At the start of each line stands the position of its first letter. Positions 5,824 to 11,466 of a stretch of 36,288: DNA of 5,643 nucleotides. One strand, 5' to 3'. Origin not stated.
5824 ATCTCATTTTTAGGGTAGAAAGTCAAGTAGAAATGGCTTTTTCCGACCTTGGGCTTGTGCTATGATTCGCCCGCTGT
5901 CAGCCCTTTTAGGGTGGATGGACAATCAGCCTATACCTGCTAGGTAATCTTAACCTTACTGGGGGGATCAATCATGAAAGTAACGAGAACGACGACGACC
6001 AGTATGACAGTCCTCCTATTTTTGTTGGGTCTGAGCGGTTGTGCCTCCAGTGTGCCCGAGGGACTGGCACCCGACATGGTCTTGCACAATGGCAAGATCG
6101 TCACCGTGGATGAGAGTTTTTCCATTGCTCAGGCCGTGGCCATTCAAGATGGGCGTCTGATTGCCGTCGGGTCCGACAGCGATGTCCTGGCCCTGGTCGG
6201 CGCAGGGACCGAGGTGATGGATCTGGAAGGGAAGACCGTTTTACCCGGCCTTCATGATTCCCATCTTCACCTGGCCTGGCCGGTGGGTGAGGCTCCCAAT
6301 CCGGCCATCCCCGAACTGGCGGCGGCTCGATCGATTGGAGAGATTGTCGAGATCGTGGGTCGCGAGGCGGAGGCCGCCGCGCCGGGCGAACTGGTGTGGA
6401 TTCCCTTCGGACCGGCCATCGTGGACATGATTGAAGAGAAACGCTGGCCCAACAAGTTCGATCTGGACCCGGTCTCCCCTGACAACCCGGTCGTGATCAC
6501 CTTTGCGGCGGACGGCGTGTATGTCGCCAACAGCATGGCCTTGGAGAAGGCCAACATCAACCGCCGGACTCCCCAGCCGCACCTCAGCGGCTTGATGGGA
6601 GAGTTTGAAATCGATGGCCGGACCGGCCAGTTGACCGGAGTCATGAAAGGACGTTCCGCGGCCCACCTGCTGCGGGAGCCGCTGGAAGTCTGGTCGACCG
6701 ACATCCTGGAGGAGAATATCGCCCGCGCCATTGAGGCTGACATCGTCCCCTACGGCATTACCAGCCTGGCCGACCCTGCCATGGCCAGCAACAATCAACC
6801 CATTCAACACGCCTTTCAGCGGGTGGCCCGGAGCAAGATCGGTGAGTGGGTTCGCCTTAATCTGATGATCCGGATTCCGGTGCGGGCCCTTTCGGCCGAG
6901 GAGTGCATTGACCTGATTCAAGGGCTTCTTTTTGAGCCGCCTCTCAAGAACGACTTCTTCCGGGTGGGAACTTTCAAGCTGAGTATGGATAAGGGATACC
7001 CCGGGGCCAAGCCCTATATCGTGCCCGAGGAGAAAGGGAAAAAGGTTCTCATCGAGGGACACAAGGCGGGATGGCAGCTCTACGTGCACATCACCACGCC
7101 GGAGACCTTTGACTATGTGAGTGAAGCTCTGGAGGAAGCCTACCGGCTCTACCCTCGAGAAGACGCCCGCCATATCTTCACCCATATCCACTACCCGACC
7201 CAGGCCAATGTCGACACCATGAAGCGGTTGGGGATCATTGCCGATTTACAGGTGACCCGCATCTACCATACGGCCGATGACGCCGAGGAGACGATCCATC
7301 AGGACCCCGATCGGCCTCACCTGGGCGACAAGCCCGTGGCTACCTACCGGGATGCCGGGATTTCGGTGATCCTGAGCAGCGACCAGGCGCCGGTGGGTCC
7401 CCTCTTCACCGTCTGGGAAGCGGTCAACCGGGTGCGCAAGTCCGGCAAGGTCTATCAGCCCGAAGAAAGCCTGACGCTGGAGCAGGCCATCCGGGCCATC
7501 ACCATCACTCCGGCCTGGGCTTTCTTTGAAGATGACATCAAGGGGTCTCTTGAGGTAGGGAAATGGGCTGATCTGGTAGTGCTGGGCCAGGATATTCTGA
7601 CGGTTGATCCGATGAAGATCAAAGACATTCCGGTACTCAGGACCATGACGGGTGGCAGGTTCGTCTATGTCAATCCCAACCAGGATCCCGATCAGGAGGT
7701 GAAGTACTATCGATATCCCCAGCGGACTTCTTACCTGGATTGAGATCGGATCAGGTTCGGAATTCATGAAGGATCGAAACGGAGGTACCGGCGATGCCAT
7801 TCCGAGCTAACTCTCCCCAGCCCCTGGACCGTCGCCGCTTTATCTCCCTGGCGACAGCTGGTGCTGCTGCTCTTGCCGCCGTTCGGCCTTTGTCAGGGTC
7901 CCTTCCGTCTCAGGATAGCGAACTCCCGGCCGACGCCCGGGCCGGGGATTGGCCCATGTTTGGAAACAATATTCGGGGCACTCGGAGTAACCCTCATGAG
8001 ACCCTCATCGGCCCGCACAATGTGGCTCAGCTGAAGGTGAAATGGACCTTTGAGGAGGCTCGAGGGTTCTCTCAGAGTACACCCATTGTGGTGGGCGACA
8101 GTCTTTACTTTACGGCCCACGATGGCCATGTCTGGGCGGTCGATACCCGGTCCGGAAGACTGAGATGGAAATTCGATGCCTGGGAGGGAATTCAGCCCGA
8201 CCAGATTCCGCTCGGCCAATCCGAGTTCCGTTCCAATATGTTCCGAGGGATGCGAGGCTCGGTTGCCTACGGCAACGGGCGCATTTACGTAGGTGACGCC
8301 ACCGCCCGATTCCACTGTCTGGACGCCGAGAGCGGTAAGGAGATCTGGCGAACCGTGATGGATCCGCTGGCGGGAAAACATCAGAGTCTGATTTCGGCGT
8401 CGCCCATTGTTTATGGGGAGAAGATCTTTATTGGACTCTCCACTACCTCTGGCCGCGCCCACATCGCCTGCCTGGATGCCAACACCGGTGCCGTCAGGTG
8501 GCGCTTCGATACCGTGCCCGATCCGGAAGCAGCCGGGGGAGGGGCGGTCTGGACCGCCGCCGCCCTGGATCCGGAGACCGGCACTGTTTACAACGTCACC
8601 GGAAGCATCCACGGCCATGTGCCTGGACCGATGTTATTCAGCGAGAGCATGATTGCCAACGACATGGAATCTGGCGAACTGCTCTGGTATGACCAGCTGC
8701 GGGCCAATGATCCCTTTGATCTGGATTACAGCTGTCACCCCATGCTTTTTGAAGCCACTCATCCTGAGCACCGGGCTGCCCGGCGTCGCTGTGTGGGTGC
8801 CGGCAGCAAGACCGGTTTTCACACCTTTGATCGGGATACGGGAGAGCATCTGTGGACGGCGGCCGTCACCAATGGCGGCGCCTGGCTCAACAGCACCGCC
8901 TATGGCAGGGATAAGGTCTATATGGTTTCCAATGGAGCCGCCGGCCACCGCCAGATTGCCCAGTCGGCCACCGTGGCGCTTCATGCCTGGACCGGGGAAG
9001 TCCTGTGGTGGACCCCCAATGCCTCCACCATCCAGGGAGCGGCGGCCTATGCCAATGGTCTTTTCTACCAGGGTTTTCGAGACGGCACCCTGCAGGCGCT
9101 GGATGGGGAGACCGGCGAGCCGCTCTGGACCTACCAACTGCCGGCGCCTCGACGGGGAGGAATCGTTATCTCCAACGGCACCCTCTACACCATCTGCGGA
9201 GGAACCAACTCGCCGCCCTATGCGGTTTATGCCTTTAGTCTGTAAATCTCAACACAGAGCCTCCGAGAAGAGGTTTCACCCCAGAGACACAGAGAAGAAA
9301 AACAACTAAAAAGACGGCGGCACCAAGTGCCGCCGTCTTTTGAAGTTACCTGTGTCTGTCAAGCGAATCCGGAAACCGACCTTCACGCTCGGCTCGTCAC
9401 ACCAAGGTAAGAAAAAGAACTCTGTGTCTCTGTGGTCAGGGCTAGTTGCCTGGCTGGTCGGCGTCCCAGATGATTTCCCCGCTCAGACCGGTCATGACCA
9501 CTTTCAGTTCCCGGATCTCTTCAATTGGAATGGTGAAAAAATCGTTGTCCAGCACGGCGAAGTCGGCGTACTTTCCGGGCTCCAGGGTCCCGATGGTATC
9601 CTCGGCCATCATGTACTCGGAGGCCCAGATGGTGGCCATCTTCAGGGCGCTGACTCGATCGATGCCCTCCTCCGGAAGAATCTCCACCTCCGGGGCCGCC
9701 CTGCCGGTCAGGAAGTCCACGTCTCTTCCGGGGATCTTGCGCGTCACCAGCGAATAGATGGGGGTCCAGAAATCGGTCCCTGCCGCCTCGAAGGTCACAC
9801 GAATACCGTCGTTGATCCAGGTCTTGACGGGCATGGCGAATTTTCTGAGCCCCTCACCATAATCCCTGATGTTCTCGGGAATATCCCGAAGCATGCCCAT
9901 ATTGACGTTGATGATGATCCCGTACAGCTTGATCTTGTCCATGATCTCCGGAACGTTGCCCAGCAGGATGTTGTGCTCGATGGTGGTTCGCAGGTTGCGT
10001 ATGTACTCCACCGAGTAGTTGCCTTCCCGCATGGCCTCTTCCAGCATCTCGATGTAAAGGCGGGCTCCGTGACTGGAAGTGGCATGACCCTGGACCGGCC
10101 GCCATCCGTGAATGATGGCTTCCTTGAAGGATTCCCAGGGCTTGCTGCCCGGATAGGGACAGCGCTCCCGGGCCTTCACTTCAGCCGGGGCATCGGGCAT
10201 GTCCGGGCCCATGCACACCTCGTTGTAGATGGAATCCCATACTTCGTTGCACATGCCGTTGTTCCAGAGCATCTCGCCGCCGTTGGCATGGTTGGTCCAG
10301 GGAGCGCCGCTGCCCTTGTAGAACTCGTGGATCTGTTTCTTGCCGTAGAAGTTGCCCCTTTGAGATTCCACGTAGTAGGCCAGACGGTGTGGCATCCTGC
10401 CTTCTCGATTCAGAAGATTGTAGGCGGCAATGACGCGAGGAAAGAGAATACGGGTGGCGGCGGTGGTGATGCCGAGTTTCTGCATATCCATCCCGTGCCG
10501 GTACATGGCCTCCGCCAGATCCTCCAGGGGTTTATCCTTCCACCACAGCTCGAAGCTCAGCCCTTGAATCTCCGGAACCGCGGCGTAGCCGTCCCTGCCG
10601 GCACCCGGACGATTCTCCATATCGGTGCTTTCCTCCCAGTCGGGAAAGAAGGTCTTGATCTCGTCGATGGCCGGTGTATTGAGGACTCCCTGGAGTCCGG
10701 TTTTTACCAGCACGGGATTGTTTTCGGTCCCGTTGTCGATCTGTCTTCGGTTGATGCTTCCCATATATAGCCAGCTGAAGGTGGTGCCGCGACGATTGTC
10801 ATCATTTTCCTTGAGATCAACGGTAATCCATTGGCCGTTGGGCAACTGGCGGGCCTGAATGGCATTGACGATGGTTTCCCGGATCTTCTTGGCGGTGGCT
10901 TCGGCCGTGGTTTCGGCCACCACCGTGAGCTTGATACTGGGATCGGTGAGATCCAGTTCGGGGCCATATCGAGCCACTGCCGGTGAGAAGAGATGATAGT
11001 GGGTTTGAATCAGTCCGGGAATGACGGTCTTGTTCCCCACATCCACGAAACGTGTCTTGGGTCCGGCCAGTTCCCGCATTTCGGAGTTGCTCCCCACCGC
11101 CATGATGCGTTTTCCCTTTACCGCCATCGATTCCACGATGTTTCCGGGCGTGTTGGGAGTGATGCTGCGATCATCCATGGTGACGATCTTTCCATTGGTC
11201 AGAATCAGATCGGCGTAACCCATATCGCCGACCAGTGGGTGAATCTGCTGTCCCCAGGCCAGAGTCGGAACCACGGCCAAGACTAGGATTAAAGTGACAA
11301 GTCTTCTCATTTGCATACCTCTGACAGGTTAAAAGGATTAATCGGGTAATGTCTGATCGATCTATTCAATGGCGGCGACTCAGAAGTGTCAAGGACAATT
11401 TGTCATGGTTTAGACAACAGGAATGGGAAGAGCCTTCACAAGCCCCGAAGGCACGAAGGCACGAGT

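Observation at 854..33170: Nine exported amidohydrolase paralogs plus a relic in 36 kb, organised with receptors and redox proteins like a PUL-type extracytoplasmic catabolic locus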

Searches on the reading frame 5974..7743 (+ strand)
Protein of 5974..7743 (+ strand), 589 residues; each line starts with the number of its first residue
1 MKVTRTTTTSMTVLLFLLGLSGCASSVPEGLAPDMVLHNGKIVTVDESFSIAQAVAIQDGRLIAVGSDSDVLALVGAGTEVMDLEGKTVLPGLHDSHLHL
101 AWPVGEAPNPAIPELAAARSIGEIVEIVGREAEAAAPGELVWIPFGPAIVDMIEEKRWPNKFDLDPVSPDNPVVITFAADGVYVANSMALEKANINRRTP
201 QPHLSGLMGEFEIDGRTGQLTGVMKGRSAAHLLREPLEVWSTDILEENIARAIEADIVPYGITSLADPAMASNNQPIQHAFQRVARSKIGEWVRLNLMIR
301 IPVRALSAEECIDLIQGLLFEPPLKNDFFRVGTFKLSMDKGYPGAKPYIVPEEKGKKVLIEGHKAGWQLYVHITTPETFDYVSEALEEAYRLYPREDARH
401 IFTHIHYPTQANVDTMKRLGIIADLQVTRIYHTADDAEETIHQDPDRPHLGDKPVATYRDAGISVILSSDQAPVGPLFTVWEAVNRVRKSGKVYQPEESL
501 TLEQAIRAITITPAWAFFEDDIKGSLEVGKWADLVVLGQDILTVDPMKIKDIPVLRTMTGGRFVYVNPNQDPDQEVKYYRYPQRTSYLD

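Call 3: search_protein_families(library=pfam, proteins=[window:5974-7743:+], max_evalue=0.01)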
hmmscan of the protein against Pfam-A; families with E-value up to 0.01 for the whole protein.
window:5974-7743:+ (589 aa): 2 families
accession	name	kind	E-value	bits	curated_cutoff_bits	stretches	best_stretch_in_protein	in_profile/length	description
PF07969.17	Amidohydro_3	-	6.8e-66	224.1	29.7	1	80-565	1-472/472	Amidohydrolase family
PF01979.26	Amidohydro_1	-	1.5e-12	47.9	25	1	398-563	191-344/345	Amidohydrolase family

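Call 7: search_protein_families(library=ncbifam, proteins=[window:5974-7743:+], max_evalue=0.001)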
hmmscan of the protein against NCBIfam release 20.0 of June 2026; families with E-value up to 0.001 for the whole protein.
window:5974-7743:+ (589 aa): 42 families (the best 25 are shown)
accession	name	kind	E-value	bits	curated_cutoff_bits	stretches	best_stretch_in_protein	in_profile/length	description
NF006056.0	PRK08204.1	subfamily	2.7e-13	49.5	391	2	35-100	5-67/449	hypothetical protein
NF005557.0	PRK07228.1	equivalog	2.1e-11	43.2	522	2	35-101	3-66/445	5'-deoxyadenosine deaminase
NF051886.1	XaaProDiPepCaul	equivalog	2.3e-11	43.3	500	1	52-101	18-65/398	Xaa-Pro dipeptidase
TIGR01224.1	hutI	equivalog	5.6e-11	41.9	298.15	1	53-102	4-51/377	imidazolonepropionase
NF006689.0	PRK09237.1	equivalog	5.7e-11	41.6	371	1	34-102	4-68/383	amidohydrolase/deacetylase family metallohydrolase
NF011990.0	PRK15446.2-6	subfamily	1.3e-10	40.5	233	1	497-567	323-385/390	alpha-D-ribose 1-methylphosphonate 5-triphosphate diphosphatase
TIGR03178.1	allantoinase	equivalog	3.6e-10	39.2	357.85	1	34-103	1-63/441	allantoinase AllB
NF009686.0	PRK13207.1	subfamily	3.8e-10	39.1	354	2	32-103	67-142/569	urease subunit alpha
NF005211.0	PRK06687.1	equivalog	6.7e-09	35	703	0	37-101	4-68/419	TRZ/ATZ family protein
NF006549.0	PRK09045.1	equivalog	9.7e-09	34.3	540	1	453-546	293-387/444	TRZ/ATZ family hydrolase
TIGR02318.1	phosphono_phnM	equivalog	5.6e-08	32.1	390.55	0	462-540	292-359/376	phosphonate metabolism protein PhnM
NF011984.0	PRK15446.1-5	equivalog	1.1e-07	31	260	0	451-538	285-360/379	alpha-D-ribose 1-methylphosphonate 5-triphosphate diphosphatase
NF009941.0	PRK13404.1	subfamily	1.1e-07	30.9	647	1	34-106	5-69/478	dihydropyrimidinase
NF011989.0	PRK15446.2-5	equivalog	2.1e-07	30.1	565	0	35-97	4-60/385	alpha-D-ribose 1-methylphosphonate 5-triphosphate diphosphatase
TIGR02967.1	guan_deamin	equivalog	2.5e-07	30.1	375.4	0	54-100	8-54/401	guanine deaminase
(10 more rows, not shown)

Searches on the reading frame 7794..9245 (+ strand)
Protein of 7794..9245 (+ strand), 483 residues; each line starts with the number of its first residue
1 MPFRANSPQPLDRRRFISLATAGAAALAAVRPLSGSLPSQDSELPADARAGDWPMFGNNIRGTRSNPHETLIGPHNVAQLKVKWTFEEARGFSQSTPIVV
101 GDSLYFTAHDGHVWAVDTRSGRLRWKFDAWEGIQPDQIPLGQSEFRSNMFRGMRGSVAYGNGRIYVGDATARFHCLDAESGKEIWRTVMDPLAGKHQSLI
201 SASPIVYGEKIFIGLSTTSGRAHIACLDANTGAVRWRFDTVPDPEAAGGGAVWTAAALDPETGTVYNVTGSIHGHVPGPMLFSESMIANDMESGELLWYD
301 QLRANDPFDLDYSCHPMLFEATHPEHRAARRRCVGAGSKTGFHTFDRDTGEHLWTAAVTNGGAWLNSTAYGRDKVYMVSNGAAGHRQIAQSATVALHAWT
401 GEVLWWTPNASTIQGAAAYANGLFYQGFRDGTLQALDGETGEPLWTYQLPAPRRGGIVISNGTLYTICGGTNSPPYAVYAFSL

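Call 4: search_protein_families(library=pfam, proteins=[window:7794-9245:+], max_evalue=0.01)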
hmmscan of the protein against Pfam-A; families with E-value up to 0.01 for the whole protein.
window:7794-9245:+ (483 aa): 3 families
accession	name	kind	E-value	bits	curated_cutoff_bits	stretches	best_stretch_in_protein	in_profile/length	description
PF01011.28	PQQ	-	5.8e-43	147.9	26.7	1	53-355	1-337/595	Glucose/ethanol/alcohol dehydrogenase, beta-propeller domain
PF13360.13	PQQ_2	-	2.9e-31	109.4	27.6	3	149-304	21-148/233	Outer membrane protein assembly factor BamB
PF13570.13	Beta-prop_ACSF4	-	5e-19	69.3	133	2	160-267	18-108/329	Beta-alanine-activating enzyme, beta-propeller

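Call 8: search_protein_families(library=ncbifam, proteins=[window:7794-9245:+], max_evalue=0.001)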
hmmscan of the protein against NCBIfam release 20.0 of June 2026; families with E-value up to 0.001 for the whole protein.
window:7794-9245:+ (483 aa): 7 families
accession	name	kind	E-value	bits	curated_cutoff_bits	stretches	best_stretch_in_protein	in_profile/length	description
TIGR03075.1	PQQ_enz_alc_DH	subfamily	1.4e-42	146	480.05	3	47-245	15-204/530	PQQ-dependent dehydrogenase, methanol/ethanol family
TIGR04528.1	acido_non_PQQ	subfamily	2e-39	135.7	650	1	51-364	4-320/493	acido-empty-quinoprotein group A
TIGR03074.1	PQQ_membr_DH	subfamily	5.3e-29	100.6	832.65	1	34-323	135-472/783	membrane-bound PQQ-dependent dehydrogenase, glucose/quinate/shikimate family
TIGR03300.1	assembly_YfgL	equivalog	1.4e-23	83.2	285.2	2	90-241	54-174/377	outer membrane protein assembly factor BamB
NF008351.0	PRK11138.1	equivalog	9.1e-21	73.8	423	3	159-238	67-146/394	outer membrane protein assembly factor BamB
NF053615.1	SerThrKinAfsKStmc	equivalog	1.8e-07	30.2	1300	1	110-240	627-732/809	protein serine/threonine kinase AfsK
NF041516.1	PA2928_fam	subfamily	1e-06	28.4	70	0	282-302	67-87/376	PA2928 family protein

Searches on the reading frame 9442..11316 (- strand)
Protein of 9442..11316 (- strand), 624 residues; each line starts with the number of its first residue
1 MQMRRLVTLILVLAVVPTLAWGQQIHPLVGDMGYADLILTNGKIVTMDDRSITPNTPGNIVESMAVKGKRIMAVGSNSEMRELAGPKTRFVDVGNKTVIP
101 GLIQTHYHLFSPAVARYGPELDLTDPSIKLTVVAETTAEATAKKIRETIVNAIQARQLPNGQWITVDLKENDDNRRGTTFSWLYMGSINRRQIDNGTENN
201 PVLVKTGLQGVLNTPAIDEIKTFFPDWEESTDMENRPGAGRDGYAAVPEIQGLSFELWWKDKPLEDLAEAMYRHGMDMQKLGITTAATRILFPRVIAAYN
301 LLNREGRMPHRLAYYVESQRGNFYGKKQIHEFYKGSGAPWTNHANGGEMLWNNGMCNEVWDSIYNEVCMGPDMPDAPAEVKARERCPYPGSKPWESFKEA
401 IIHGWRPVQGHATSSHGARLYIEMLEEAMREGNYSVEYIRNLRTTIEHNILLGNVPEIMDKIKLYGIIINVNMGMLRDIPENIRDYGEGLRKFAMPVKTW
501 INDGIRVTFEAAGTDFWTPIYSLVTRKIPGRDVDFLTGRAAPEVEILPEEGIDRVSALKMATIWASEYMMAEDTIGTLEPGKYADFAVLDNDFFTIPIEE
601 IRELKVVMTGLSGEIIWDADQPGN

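Call 3: search_protein_families(library=pfam, proteins=[window:9442-11316:-], max_evalue=0.01)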
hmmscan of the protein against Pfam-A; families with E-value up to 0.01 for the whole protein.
window:9442-11316:- (624 aa): 2 families
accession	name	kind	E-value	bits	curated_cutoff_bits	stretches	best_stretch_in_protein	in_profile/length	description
PF07969.17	Amidohydro_3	-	1.9e-26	94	29.7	2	445-616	309-471/472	Amidohydrolase family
PF01979.26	Amidohydro_1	-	1.5e-14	54.4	25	1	407-595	150-324/345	Amidohydrolase family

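Call 7: search_protein_families(library=ncbifam, proteins=[window:9442-11316:-], max_evalue=0.001)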
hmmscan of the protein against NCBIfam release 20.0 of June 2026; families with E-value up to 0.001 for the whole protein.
window:9442-11316:- (624 aa): 17 families
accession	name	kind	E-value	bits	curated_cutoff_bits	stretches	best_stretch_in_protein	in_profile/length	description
NF006056.0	PRK08204.1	subfamily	3.9e-14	52.3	391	2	37-125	5-83/449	hypothetical protein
NF051886.1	XaaProDiPepCaul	equivalog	1.5e-13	50.5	500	2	60-141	15-94/398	Xaa-Pro dipeptidase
NF005557.0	PRK07228.1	equivalog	9.1e-12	44.4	522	1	37-110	3-66/445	5'-deoxyadenosine deaminase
NF006055.0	PRK08203.1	equivalog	2.7e-10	39.4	532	1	38-111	8-73/455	8-oxoguanine deaminase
TIGR02967.1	guan_deamin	equivalog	6.3e-09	35.3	375.4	1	541-594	312-365/401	guanine deaminase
TIGR03314.1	Se_ssnA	subfamily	2.1e-08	33.5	455.5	1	37-112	1-70/441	putative selenium metabolism protein SsnA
NF006679.0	PRK09228.1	subfamily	2.2e-08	33.3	351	0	64-118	34-89/433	guanine deaminase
NF005540.0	PRK07203.1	equivalog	2.5e-08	33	444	1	37-112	2-71/444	putative aminohydrolase SsnA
NF006549.0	PRK09045.1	equivalog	4.1e-08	32.3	540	1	552-590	341-379/444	TRZ/ATZ family hydrolase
NF006689.0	PRK09237.1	equivalog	3.9e-07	29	371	1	50-113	11-70/383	amidohydrolase/deacetylase family metallohydrolase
TIGR01224.1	hutI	equivalog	1.3e-06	27.5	298.15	0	63-109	5-49/377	imidazolonepropionase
TIGR01178.1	ade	equivalog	4.9e-06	25.3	472.5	0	58-111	16-61/552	adenine deaminase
TIGR03178.1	allantoinase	equivalog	1.2e-05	24.3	357.85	1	50-112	8-63/441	allantoinase AllB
NF009060.0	PRK12394.1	equivalog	0.00021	20.2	442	0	36-134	4-89/381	metallo-dependent hydrolase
NF004701.0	PRK06038.1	equivalog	0.00037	19.3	609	0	34-110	3-67/432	N-ethylammeline chlorohydrolase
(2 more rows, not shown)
